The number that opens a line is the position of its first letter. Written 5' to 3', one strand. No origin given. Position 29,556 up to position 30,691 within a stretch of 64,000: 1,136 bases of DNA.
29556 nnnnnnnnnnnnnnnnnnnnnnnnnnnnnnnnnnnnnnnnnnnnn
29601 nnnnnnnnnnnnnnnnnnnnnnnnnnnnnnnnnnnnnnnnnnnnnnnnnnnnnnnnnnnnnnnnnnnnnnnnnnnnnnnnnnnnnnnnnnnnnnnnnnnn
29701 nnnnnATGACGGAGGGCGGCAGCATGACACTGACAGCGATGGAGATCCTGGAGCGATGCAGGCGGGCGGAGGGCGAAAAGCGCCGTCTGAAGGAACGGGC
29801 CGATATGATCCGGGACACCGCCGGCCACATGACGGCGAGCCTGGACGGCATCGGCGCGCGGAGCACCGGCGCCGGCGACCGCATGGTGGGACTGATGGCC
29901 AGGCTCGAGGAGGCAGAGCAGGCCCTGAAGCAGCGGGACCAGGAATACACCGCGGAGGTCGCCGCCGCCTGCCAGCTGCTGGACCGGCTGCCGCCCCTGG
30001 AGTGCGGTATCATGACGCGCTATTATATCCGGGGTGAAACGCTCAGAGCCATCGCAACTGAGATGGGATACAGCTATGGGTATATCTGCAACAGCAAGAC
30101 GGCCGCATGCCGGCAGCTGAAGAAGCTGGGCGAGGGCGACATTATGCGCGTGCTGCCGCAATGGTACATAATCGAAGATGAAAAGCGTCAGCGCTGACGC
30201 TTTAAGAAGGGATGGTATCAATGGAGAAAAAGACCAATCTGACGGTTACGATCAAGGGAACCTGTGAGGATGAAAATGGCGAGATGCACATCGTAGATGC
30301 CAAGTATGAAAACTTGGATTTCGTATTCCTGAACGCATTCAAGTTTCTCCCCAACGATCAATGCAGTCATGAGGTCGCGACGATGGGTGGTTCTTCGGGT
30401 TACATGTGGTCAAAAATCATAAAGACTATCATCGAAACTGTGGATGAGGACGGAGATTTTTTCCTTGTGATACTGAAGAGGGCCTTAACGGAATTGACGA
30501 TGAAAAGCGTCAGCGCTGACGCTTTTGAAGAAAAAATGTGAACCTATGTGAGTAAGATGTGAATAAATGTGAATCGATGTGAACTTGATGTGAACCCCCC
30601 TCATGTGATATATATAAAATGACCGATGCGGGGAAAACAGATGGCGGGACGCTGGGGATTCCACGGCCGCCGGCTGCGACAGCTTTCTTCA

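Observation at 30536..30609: Helically phased ATGTGA(A) array upstream of the packaging genes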

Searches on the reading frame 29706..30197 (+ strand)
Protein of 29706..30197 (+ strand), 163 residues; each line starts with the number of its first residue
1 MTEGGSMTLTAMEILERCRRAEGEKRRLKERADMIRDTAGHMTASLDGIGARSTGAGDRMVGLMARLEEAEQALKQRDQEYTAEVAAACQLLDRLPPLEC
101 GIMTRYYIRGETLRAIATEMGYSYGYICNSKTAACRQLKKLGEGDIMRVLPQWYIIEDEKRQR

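Call 10: search_protein_families(library=pfam, proteins=[window:29706-30197:+], max_evalue=0.01)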
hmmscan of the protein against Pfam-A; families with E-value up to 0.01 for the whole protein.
window:29706-30197:+ (163 aa): 2 families
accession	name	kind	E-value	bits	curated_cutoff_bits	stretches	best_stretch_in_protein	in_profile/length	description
PF04545.22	Sigma70_r4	-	2.5e-06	27.3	24.1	1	91-140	1-50/50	Sigma-70, region 4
PF19575.5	HTH_58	-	0.00037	20.8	23.8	1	104-129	20-45/62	Helix-turn-helix domain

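Call 11: search_protein_families(library=phrogs, proteins=[window:29706-30197:+], max_evalue=0.01)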
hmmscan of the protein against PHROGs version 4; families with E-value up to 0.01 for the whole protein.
window:29706-30197:+ (163 aa): 4 families
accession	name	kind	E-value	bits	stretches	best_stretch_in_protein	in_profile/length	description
phrog_36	-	transcription regulation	1.1e-09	39.2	1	13-141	58-187/220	transcriptional regulator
phrog_351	-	transcription regulation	1.6e-05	24.7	1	34-154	622-740/928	RNA polymerase sigma factor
phrog_248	-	transcription regulation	0.0031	18.6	1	42-137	48-132/161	transcriptional activator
phrog_1740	-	transcription regulation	0.0052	16.3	1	76-143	153-217/567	RNA polymerase sigma factor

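Call 15: find_related_loci(query=window:29706-30197:+, collection=viral_contigs, flank=4000)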
Query window:29706-30197:+ (163 aa) in viral_contigs; peptide patterns used: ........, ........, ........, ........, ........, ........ (x = any residue, [..] = any of these).
9 stretches matched a pattern; 3 encode a relative of the query (tblastn E <= 1e-3); 3 distinct loci.
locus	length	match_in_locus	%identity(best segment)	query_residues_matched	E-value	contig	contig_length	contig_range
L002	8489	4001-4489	74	1-163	2e-81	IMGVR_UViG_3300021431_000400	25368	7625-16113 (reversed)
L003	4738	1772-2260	72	1-163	8e-81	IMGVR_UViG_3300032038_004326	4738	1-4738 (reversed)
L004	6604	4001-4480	64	4-163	2e-71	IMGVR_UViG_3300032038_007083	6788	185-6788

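Call 21: find_related_loci(query=A1, collection=viral_contigs, flank=3500)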
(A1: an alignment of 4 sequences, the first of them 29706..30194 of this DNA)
Query A1 (163 aa) in viral_contigs; peptide patterns used: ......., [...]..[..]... (x = any residue, [..] = any of these).
57 stretches matched a pattern; 3 encode a relative of the query (tblastn E <= 1e-3); 3 distinct loci.
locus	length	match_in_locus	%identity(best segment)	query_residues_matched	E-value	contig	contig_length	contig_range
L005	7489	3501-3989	74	1-163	2e-81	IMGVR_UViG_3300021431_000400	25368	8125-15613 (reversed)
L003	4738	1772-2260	72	1-163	8e-81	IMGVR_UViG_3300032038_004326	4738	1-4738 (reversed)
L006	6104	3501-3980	64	4-163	2e-71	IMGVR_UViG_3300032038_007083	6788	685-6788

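Call 22: find_related_loci(query=A1, collection=genome_contigs, flank=3500)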
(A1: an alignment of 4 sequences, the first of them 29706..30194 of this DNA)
Query A1 (163 aa) in genome_contigs; peptide patterns used: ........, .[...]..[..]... (x = any residue, [..] = any of these).
76 stretches matched a pattern; 3 encode a relative of the query (tblastn E <= 1e-3); 3 distinct loci.
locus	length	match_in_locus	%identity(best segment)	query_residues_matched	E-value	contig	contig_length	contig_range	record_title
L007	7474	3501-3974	56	4-161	2e-57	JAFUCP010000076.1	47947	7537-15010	MAG: Clostridia bacterium isolate RGIG4372 Roe_deer_Jejunum.Co__c92217, whole genome shotgun sequence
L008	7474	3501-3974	56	4-161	2e-57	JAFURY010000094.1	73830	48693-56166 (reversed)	MAG: Succinivibrionaceae bacterium isolate RGIG4771 Roe_deer_Reticulum-2__c2086, whole genome shotgun sequence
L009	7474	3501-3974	56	4-161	2e-57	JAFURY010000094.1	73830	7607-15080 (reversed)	MAG: Succinivibrionaceae bacterium isolate RGIG4771 Roe_deer_Reticulum-2__c2086, whole genome shotgun sequence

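Call 35: search_solved_structures(query=window:29706-30197:+, max_evalue=1)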
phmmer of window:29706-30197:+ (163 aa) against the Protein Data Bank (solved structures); distinct sequences matched with E-value up to 1: 1.
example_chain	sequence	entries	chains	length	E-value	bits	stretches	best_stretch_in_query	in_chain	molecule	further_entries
6pfj_A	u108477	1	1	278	0.95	12.9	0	57-139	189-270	RNA polymerase sigma factor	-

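Call 36: search_protein_families(library=ncbifam, proteins=[window:29706-30197:+], max_evalue=1)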
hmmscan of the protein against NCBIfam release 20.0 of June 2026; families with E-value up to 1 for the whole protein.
window:29706-30197:+ (163 aa): 6 families
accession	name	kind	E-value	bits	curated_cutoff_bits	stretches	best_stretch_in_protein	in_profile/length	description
TIGR02937.1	sigma70-ECF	superfamily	2.7e-06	27.1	42.9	1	14-140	64-163/165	sigma-70 family RNA polymerase sigma factor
NF004935.0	PRK06288.1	equivalog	0.021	14.5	343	1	32-140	154-260/270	RNA polymerase sigma factor WhiG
TIGR02985.1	Sig70_bacteroi1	subfamily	0.022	15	126.4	1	83-140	102-160/162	RNA polymerase sigma-70 factor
TIGR02980.1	SigBFG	subfamily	0.034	13.8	234.35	1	64-140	153-224/227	SigB/SigF/SigG family RNA polymerase sigma factor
TIGR02479.1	FliA_WhiG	subfamily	0.04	13.6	189.6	1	28-140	113-221/224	FliA/WhiG family RNA polymerase sigma factor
NF005248.0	PRK06759.1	equivalog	0.088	12.5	133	1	90-140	102-152/156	RNA polymerase factor sigma-70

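Call 68: find_homologous_proteins(query=window:29706-30194:+, max_evalue=0.00001)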
Query window:29706-30194:+ (163 aa): 44 proteins with E <= 0.00001 among 168 candidates.
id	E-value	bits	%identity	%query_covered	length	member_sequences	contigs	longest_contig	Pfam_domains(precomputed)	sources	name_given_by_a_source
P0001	1.7e-96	338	100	96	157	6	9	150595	PF04545.23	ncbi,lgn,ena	-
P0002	3.8e-89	315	91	96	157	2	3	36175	PF04545.23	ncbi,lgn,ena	-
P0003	1.5e-81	290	84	96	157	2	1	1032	PF19575.6,PF04545.23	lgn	-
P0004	9.1e-81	287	83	96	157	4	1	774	PF04545.23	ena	-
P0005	1.2e-77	277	82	96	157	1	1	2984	PF04545.23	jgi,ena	-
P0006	1.6e-76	274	78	96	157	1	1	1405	PF04545.23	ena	-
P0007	3.5e-71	256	73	96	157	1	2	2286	-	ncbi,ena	-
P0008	7.2e-71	255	73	96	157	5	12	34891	PF04545.23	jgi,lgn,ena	-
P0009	1.1e-70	255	76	96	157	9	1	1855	-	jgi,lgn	jgi:hypothetical protein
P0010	3.0e-70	253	74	96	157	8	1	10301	-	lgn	-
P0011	5.0e-70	252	73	96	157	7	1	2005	PF04545.23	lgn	-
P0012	5.1e-70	252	76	94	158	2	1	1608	PF04545.23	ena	-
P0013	8.2e-70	252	73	96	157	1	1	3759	-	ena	-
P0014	2.2e-69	250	74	96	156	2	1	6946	-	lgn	-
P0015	1.3e-66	241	73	96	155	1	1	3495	-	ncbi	ncbi:MAG: hypothetical protein ACSW8J_03305 [bacterium]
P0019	2.4e-63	231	67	96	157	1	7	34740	PF04545.23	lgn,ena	-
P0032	1.8e-54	202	61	96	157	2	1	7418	-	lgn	-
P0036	3.0e-51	191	59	96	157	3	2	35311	PF04545.23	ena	-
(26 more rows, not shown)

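Call 70: find_encoding_contigs(protein=P0019, flank=2500, max_places=2)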
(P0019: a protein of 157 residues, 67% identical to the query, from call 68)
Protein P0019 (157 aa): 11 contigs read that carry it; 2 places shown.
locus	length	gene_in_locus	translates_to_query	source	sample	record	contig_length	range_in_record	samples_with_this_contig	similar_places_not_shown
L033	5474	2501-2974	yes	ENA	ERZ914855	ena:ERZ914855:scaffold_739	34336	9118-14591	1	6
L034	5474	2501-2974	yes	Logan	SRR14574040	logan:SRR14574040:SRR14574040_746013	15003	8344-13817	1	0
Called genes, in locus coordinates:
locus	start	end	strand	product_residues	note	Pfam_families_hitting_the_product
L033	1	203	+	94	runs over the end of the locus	-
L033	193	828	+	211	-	PF25311:WDGH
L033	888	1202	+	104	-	-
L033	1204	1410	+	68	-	-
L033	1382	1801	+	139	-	-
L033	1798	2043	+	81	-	-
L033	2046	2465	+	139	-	PF00436:SSB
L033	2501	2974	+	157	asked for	PF04545:Sigma70_r4 (weak)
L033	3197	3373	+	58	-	-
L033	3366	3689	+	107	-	PF01844:HNH (weak)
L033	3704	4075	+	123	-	PF05119:Terminase_4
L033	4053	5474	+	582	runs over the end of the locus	PF03354:TerL_ATPase, PF03237:Terminase_6N (weak), PF20441:TerL_nuclease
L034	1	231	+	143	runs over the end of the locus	-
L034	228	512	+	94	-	-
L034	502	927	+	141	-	PF24875:DUF7736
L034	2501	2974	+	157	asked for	PF04545:Sigma70_r4 (weak)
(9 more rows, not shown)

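Call 71: find_encoding_contigs(protein=P0036, flank=2500, max_places=2)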
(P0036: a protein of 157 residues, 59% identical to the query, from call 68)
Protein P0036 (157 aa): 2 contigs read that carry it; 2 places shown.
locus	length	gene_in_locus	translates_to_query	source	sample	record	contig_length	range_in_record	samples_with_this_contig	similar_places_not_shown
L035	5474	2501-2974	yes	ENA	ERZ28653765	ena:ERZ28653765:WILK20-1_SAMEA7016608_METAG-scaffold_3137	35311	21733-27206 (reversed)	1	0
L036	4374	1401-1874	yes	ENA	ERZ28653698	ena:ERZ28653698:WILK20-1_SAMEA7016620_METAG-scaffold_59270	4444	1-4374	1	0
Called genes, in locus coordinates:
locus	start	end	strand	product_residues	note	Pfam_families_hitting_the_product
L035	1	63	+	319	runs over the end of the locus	PF11300:DUF3102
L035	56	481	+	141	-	-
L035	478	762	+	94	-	-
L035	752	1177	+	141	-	PF24875:DUF7736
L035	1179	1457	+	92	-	-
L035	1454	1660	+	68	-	-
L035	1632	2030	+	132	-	-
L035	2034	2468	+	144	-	PF00436:SSB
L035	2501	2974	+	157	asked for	PF04545:Sigma70_r4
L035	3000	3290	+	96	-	-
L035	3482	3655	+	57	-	-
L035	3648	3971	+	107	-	PF01844:HNH (weak)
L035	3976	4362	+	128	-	PF05119:Terminase_4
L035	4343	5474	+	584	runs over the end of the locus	PF03354:TerL_ATPase, PF20441:TerL_nuclease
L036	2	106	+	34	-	?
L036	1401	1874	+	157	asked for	PF04545:Sigma70_r4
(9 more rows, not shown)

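Call 72: find_encoding_contigs(protein=P0032, flank=2500, max_places=2)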
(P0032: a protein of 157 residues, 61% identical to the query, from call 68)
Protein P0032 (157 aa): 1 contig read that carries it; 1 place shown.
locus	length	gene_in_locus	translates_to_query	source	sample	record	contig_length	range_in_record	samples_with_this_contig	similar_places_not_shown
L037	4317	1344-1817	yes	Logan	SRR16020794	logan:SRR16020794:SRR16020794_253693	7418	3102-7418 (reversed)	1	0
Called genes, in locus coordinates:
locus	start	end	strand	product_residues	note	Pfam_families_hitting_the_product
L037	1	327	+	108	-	?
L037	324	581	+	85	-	PF11753:DUF3310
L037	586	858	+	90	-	PF01381:HTH_3 (weak)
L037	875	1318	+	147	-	PF00436:SSB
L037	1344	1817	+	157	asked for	-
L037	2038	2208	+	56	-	-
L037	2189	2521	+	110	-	-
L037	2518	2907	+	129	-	PF05119:Terminase_4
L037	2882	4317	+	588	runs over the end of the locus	PF03354:TerL_ATPase, PF20441:TerL_nuclease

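Call 74: find_encoding_contigs(protein=P0005, flank=2500, max_places=1)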
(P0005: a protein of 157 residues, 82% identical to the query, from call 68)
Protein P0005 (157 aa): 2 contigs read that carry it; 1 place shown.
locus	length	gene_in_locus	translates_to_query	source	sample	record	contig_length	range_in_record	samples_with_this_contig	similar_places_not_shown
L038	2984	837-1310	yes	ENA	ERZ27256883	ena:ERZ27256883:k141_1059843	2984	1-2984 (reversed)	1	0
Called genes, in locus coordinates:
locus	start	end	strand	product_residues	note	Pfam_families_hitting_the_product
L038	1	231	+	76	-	?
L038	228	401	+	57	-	-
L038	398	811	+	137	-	PF00436:SSB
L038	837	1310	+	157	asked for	PF04545:Sigma70_r4 (faint)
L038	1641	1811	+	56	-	-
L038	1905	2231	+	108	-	PF01844:HNH (faint)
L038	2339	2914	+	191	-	PF05119:Terminase_4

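Call 75: find_encoding_contigs(protein=P0002, flank=2500, max_places=1)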
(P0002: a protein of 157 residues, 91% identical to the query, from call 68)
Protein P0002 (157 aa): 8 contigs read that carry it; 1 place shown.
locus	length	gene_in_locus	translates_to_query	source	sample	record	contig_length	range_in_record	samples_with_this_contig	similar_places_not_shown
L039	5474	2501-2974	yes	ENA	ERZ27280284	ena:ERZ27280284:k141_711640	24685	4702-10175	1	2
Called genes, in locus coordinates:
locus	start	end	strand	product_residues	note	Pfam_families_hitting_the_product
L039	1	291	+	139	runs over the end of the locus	-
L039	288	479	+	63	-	-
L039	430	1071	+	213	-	-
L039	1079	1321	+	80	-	-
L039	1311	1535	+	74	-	-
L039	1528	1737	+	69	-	-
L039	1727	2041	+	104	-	-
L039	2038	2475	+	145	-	PF00436:SSB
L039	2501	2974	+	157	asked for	PF04545:Sigma70_r4 (faint)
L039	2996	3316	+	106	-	-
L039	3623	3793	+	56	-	-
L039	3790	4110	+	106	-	PF01844:HNH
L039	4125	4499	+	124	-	PF05119:Terminase_4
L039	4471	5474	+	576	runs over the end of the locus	PF03354:TerL_ATPase, PF20441:TerL_nuclease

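Call 76: find_encoding_contigs(protein=P0001, flank=2500, max_places=4)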
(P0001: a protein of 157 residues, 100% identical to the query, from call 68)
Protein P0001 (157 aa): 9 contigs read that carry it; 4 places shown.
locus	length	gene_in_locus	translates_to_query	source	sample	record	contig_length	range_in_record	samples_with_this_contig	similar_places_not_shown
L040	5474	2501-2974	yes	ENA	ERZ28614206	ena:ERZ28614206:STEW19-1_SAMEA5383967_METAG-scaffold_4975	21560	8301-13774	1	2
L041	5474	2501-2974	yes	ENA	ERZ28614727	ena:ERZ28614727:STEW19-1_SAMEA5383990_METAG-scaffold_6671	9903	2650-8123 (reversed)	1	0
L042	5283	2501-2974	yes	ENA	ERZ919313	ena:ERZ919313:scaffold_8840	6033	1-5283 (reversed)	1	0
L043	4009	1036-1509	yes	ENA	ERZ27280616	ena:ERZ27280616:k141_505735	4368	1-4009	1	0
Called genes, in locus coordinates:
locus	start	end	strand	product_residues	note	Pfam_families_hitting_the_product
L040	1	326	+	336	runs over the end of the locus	PF11300:DUF3102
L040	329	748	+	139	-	-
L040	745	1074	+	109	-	-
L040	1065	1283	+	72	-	-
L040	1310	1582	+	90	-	-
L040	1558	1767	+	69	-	-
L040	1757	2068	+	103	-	-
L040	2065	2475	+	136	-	PF00436:SSB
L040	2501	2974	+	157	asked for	PF04545:Sigma70_r4 (weak)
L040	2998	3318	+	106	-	-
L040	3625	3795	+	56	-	-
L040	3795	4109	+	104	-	PF01844:HNH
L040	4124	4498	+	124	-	PF05119:Terminase_4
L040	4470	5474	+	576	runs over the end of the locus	PF03354:TerL_ATPase, PF20441:TerL_nuclease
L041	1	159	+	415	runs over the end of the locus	PF11300:DUF3102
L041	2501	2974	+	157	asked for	PF04545:Sigma70_r4 (weak)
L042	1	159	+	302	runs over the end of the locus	?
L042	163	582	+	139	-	-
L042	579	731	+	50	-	-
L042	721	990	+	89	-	-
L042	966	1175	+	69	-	-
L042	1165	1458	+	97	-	-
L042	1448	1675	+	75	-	-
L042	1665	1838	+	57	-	-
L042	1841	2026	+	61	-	-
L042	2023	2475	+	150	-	PF00436:SSB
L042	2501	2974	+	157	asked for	PF04545:Sigma70_r4 (weak)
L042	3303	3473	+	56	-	-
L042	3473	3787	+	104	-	PF01844:HNH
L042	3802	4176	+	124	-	PF05119:Terminase_4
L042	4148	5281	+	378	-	?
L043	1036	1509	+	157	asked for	PF04545:Sigma70_r4 (weak)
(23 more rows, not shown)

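Call 84: predict_structure(alignment_id=A11)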
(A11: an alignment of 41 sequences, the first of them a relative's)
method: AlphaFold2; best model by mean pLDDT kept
length: 157 residues; sequences in the alignment: 41
mean_pLDDT: 82.8   pTM: 0.67
mean pLDDT of the five models: 82.8, 80.5, 79.8, 75.1, 73.6
residues with pLDDT >= 90: 57; 70-90: 76; 50-70: 24; < 50: 0
segments of 3 or more residues with pLDDT < 50: none
pLDDT, mean of each block of 10 residues (from residue 1): 84 81 75 64 56 74 83 89 92 93 92 94 94 88 87 76
secondary structure, 60 per line:
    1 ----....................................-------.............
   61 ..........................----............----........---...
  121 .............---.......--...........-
elements in order: H5-40 H48-86 H91-102 H107-114 H118-133 H137-143 H146-156

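Call 86: fold_search(model_id=the predicted structure, library=pdb)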
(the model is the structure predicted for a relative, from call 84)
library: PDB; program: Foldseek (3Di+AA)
matches with E <= 10: 512; with E <= 0.001: 0
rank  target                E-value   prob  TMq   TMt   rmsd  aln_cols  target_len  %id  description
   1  8x6g_H                9.9e-02  0.99  0.35  0.23  14.2       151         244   17  Cryo-EM structure of Staphylococcus aureus sigB-dependent RNAP-promoter open complex (released 2024-06-05)
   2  6dv9_F                1.1e-01  0.93  0.35  0.32  22.4       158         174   15  Crystal structure of Mycobacterium tuberculosis transcription initiation complex(ECF sigma factor L) containing 5nt RN (released 2019-02-20)
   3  6dxo_A                1.5e-01  0.84  0.31  0.35  15.4       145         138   20  1.8 A structure of RsbN-BldN complex. (released 2018-07-11)
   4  3c3w_A                1.8e-01  0.93  0.28  0.21  13.2       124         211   12  Crystal Structure of the Mycobacterium tuberculosis Hypoxic Response Regulator DosR (released 2008-04-22)
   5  6in7_B                2.1e-01  0.69  0.31  0.29  14.0       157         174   16  Crystal structure of AlgU in complex with MucA(cyto) (released 2019-07-24)
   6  6pfj_A                2.9e-01  0.90  0.33  0.24  18.6       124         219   18  Structure of S. venezuelae RsiG-WhiG-(ci-di-GMP) complex, P64 crystal form (released 2019-11-13)
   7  7lq4_A                3.2e-01  0.63  0.29  0.24  14.1       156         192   14  Rr (RsiG)2-(c-di-GMP)2-WhiG complex (released 2021-07-14)
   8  6pfv_G                3.4e-01  0.87  0.33  0.23  18.7       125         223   19  Structure of S. venezuelae RisG-WhiG-c-di-GMP complex: orthorhombic crystal form (released 2019-11-13)
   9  1yio                  4.0e-01  0.87  0.29  0.23  10.5        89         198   19  Crystallographic structure of response regulator StyR from Pseudomonas fluorescens (released 2005-09-27)
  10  8z6g_D                4.0e-01  0.51  0.30  0.28  14.3       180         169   13  the AlgU-MucAcyto complex structure in Pseudomonas aeruginosa (released 2024-05-08)
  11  8jzt_A                4.2e-01  1.00  0.31  0.81   0.9        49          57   22  The sigF and anti-sigma factor complex (released 2024-10-16)
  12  5fgm                  4.2e-01  1.00  0.31  0.72   0.8        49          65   24  Streptomyces coelicolor SigR region 4 (released 2016-03-02)
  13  8z6g_B                4.2e-01  0.57  0.31  0.29  14.0       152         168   14  the AlgU-MucAcyto complex structure in Pseudomonas aeruginosa (released 2024-05-08)
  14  3vep_A                4.7e-01  1.00  0.31  0.67   1.0        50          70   24  Crystal structure of SigD4 in complex with its negative regulator RsdA (released 2013-02-13)
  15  7ubt                  4.7e-01  0.89  0.48  0.15  15.6       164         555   16  Stat5a Core in complex with Compound 18 (released 2023-02-15)
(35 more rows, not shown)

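Call 88: search_dna_similar(query=window:29724-30194:+, collection=phages, mode=protein, max_evalue=0.001, max_rows=25)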
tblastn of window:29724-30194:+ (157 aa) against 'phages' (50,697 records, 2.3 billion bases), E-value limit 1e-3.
Records with a match: 1; places in all: 1; records where one place covers at least 80% of the query: 1.
Best place of each record, by identity: <60% 1.
By first word of the organism name: Bacteriophage 1.
By host as written in the record: - 1.
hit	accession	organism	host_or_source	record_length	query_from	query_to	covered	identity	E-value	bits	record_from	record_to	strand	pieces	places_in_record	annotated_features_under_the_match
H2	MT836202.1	Bacteriophage sp.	human fecal samples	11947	3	153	96%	33.3%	4e-15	77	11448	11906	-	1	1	record has no annotation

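Call 89: get_annotated_region(hit=H2, flank=1500)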
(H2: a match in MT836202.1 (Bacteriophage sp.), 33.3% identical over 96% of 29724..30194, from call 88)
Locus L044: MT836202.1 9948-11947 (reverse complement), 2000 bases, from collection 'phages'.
description: UNVERIFIED: Bacteriophage sp. clone scaffold_1662 genomic sequence.
organism: Bacteriophage sp. (NCBI taxid 38018)
taxonomy: Viruses
host: -; source: human fecal samples; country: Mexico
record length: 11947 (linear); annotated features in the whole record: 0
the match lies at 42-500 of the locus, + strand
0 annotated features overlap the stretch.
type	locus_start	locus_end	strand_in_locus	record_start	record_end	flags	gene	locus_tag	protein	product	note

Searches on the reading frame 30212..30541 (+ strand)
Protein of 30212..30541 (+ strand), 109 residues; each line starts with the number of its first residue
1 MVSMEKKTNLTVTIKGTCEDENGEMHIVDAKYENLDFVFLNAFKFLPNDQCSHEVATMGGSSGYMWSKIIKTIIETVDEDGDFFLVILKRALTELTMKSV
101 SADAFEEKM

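Call 10: search_protein_families(library=pfam, proteins=[window:30212-30541:+], max_evalue=0.01)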
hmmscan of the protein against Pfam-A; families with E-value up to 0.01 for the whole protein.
window:30212-30541:+ (109 aa): 0 families

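Call 11: search_protein_families(library=phrogs, proteins=[window:30212-30541:+], max_evalue=0.01)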
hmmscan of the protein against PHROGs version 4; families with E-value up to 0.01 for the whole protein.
window:30212-30541:+ (109 aa): 0 families

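Call 36: search_protein_families(library=ncbifam, proteins=[window:30212-30541:+], max_evalue=1)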
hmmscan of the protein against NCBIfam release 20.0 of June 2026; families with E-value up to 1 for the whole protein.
window:30212-30541:+ (109 aa): 0 families
